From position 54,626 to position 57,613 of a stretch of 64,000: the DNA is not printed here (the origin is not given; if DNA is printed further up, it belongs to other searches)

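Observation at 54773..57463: Intact 896-aa secreted IPT/TIG + double-SLH protein with a novel Ser/Thr-rich core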

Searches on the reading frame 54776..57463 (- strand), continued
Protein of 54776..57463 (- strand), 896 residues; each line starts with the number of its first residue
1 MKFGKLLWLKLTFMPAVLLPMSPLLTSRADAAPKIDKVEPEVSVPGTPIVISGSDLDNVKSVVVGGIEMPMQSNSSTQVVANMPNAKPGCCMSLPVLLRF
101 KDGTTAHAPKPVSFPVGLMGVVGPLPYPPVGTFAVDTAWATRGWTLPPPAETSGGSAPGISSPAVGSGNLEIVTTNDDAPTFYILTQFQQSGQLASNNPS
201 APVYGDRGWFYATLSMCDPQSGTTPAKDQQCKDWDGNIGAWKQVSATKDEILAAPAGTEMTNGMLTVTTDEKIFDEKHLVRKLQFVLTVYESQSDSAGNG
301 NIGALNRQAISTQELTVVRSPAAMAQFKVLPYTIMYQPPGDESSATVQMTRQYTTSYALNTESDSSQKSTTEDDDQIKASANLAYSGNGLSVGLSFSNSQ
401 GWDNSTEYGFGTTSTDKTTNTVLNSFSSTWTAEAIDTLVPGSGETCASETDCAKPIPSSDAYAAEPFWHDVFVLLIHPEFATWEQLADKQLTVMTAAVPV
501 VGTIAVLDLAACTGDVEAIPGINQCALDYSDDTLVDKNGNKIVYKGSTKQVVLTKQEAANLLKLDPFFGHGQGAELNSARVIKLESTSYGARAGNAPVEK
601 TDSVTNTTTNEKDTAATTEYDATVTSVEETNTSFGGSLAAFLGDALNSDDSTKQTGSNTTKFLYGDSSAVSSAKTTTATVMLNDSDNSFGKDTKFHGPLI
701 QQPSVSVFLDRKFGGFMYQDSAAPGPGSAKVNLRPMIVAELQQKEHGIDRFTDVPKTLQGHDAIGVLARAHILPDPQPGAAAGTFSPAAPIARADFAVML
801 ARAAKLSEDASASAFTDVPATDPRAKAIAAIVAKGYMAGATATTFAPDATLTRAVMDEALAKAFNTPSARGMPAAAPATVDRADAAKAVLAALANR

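Call 72: find_encoding_contigs(protein=P0005, flank=8000, max_places=2)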
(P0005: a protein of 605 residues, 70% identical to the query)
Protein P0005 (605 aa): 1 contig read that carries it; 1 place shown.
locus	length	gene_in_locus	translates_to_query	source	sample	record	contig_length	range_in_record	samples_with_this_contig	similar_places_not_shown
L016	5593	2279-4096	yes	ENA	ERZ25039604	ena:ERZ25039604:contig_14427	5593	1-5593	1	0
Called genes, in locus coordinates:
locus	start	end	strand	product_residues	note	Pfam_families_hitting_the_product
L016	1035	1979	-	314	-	PF14022:DUF4238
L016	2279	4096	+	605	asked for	-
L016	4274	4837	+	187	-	PF00395:SLH (faint)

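Call 73: find_encoding_contigs(protein=P0002, flank=8000, max_places=2)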
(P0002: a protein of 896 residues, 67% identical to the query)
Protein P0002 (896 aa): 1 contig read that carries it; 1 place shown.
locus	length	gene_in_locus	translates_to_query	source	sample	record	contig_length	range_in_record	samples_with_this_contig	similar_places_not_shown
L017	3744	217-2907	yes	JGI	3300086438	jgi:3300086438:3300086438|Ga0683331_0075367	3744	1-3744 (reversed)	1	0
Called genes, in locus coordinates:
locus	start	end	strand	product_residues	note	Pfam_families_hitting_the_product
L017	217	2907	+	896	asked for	PF00395:SLH (faint)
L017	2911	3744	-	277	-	?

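Call 82: fold_search(model_id=the predicted structure, library=pdb)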
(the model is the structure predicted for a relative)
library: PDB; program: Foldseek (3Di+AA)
matches with E <= 10: 1494; with E <= 0.001: 53
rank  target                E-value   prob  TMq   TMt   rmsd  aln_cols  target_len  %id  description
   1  4jcl                  9.2e-06  1.00  0.10  0.12  16.6       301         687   13  Crystal structure of Alpha-CGT from Paenibacillus macerans at 1.7 Angstrom resolution (released 2014-02-26)
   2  1cyg                  1.2e-05  1.00  0.09  0.12  16.5       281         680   12  CYCLODEXTRIN GLUCANOTRANSFERASE (E.C.2.4.1.19) (CGTASE) (released 1995-02-27)
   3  1cgv_A                2.0e-05  1.00  0.10  0.12  16.7       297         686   11  SITE DIRECTED MUTATIONS OF THE ACTIVE SITE RESIDUE TYROSINE 195 OF CYCLODEXTRIN GLYCOSYLTRANSFERASE FROM BACILLUS CIRC (released 1995-02-27)
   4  6l2h                  2.0e-05  1.00  0.09  0.12  16.8       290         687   13  CGTase mutant-Y167H (released 2019-10-16)
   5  1ciu                  2.2e-05  1.00  0.10  0.13  17.0       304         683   12  THERMOSTABLE CGTASE FROM THERMOANAEROBACTERIUM THERMOSULFURIGENES EM1 AT PH 8.0. (released 1996-03-08)
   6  3bmv                  2.2e-05  1.00  0.10  0.13  16.4       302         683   10  Cyclodextrin glycosyl transferase from Thermoanerobacterium thermosulfurigenes EM1 mutant S77P (released 2008-05-27)
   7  6e57_D                2.2e-05  1.00  0.09  0.19  18.1       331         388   10  Bacteroides ovatus mixed-linkage glucan utilization locus (MLGUL) SGBP-B in complex with mixed-linkage heptasaccharide (released 2019-05-29)
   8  6aij                  2.4e-05  1.00  0.10  0.13  17.6       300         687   14  Cyclodextrin glycosyltransferase from Paenibacillus macerans mutant N603D (released 2018-10-10)
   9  1cgw_A                2.5e-05  1.00  0.10  0.12  16.9       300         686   10  SITE DIRECTED MUTATIONS OF THE ACTIVE SITE RESIDUE TYROSINE 195 OF CYCLODEXTRIN GLYCOSYLTRANSFERASE FROM BACILLUS CIRC (released 1995-02-07)
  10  1qho_A                2.8e-05  1.00  0.09  0.12  17.3       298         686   10  FIVE-DOMAIN ALPHA-AMYLASE FROM BACILLUS STEAROTHERMOPHILUS, MALTOSE/ACARBOSE COMPLEX (released 2000-05-31)
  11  3wms                  3.1e-05  1.00  0.10  0.12  16.6       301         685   13  The crystal structure of Y195I mutant alpha-cyclodextrin glycosyltransferase from Paenibacillus macerans (released 2014-11-12)
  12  1tcm_A                3.1e-05  1.00  0.10  0.12  16.7       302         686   10  CYCLODEXTRIN GLYCOSYLTRANSFERASE W616A MUTANT FROM BACILLUS CIRCULANS STRAIN 251 (released 1997-04-21)
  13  7k44                  3.1e-05  1.00  0.10  0.22  20.6       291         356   12  SGBP-B from a complex xyloglucan utilization locus in Bacteroides uniformis (released 2021-09-29)
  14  6e9b_C                3.3e-05  1.00  0.10  0.20  19.9       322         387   11  Bacteroides ovatus mixed-linkage glucan utilization locus (MLGUL) SGBP-B in complex with mixed-linkage heptasaccharide (released 2019-05-15)
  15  6e57_C                3.5e-05  1.00  0.10  0.20  18.0       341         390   10  Bacteroides ovatus mixed-linkage glucan utilization locus (MLGUL) SGBP-B in complex with mixed-linkage heptasaccharide (released 2019-05-29)
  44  3pyw                  5.4e-04  1.00  0.12  0.54   6.5       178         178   23  The structure of the SLH domain from B. anthracis surface array protein at 1.8A (released 2011-04-27)
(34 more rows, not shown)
